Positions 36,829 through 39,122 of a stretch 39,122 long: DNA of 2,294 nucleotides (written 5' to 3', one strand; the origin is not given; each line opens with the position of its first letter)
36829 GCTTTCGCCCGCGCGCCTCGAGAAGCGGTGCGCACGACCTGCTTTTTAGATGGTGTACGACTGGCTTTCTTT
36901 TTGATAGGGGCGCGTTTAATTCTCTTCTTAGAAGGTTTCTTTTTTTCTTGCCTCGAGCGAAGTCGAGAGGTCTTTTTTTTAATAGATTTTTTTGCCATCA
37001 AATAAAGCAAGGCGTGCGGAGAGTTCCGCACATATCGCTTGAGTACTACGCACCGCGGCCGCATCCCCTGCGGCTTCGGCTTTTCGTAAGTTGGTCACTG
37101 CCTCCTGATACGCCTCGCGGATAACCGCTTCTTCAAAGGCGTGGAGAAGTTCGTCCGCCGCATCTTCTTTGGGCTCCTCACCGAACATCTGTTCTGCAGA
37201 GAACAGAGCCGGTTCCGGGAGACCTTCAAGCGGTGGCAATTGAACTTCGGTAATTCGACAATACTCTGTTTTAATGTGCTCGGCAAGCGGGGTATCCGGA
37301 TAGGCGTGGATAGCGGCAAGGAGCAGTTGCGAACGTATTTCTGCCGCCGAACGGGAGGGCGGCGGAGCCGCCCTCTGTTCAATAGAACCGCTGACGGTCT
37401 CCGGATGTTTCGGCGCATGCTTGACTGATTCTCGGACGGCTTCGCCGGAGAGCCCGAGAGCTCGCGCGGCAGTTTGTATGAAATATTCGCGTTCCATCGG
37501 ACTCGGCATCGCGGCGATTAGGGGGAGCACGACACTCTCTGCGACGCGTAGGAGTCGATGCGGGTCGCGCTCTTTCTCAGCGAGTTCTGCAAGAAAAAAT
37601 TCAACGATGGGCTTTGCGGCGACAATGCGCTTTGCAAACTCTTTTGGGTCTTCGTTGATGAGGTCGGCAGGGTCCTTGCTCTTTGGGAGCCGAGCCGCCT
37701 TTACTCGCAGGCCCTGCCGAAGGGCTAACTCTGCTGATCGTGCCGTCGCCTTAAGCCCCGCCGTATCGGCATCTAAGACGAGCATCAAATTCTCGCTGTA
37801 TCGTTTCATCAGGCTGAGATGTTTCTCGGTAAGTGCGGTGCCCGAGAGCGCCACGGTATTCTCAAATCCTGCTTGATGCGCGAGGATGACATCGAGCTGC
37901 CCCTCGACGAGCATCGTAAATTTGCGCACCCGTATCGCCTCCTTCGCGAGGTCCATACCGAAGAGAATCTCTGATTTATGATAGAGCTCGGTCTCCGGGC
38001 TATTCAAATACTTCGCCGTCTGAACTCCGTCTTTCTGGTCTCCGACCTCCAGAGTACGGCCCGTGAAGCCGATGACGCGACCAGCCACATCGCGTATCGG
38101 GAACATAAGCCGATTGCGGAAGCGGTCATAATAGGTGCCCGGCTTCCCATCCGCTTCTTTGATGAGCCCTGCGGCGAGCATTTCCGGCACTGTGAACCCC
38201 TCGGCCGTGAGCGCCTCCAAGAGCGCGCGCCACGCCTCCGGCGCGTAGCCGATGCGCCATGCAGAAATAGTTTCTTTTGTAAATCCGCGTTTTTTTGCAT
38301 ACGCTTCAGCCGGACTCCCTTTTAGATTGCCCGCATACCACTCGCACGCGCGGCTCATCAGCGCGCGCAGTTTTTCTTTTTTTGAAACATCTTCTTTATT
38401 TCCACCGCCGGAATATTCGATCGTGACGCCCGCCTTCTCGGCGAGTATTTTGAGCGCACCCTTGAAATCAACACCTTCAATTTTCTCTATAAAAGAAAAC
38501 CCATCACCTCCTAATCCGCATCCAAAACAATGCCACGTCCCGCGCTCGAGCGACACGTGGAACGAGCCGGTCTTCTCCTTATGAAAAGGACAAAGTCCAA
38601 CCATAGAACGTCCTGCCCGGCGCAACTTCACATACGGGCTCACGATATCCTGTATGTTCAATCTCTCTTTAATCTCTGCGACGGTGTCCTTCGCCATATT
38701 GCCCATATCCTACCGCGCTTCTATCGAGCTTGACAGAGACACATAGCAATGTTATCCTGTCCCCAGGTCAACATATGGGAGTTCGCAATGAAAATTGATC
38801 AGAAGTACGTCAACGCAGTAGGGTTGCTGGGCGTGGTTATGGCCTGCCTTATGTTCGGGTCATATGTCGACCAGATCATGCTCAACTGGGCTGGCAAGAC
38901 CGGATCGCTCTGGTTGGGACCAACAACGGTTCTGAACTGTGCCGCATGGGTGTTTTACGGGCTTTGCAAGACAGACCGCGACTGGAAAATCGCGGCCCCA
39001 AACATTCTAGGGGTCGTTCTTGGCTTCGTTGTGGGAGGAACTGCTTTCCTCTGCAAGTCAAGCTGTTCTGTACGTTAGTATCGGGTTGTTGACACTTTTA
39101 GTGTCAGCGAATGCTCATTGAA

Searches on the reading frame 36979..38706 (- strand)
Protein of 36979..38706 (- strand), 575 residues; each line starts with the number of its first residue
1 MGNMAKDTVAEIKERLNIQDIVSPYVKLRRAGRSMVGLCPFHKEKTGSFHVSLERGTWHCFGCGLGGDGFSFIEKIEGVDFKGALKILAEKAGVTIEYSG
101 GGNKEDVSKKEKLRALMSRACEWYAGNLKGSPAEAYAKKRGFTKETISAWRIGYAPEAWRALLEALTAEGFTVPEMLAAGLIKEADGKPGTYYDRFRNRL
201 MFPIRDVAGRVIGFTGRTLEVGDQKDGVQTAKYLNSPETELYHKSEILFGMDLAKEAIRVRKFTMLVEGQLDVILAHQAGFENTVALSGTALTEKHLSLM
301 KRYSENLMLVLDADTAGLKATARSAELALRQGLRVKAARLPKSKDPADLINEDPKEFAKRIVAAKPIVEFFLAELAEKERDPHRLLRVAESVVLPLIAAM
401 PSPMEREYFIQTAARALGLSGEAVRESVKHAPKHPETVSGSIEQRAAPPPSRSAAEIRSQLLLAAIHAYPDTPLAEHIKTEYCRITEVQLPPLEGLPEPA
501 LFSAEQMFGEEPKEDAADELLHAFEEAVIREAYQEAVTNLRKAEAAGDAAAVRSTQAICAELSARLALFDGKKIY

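Call 22: search_protein_families(library=pfam, proteins=[window:36979-38706:-], max_evalue=0.001)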
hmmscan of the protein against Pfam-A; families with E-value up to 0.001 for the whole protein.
window:36979-38706:- (575 aa): 7 families
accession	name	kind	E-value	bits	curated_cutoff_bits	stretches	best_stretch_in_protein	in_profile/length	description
PF08275.17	DNAG_N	-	2e-37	128.5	26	1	130-255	11-128/128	DNA primase catalytic core, N-terminal domain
PF01807.25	Zn_ribbon_DnaG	-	2.1e-32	111.3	24.9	1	6-98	3-95/98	CHC2 zinc finger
PF13155.12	Toprim_2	-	6.6e-21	74.9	22.1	1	266-349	2-87/88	Toprim-like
PF13662.12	Toprim_4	-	8.2e-14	52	25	1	265-336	4-82/85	Toprim domain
PF01751.28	Toprim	-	1.6e-08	35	23.1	1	265-339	3-95/96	Toprim domain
PF10410.14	DnaB_bind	-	2.2e-05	25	20.6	1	393-420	27-54/56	DnaB-helicase binding domain of primase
PF13362.12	Toprim_3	-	3.5e-05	24.6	27.2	1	266-352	4-91/95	Toprim domain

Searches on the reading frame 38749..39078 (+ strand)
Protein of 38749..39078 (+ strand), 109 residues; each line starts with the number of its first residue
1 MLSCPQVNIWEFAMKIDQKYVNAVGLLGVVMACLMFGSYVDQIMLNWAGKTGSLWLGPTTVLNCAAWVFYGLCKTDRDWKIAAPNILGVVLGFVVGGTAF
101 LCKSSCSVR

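Call 22: search_protein_families(library=pfam, proteins=[window:38749-39078:+], max_evalue=0.001)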
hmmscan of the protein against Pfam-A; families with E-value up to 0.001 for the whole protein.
window:38749-39078:+ (109 aa): 1 family
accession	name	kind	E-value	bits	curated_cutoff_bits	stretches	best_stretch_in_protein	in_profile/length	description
PF03083.21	MtN3_slv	-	2.3e-07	31.2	23.7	1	23-94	2-74/87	Sugar efflux transporter for intercellular exchange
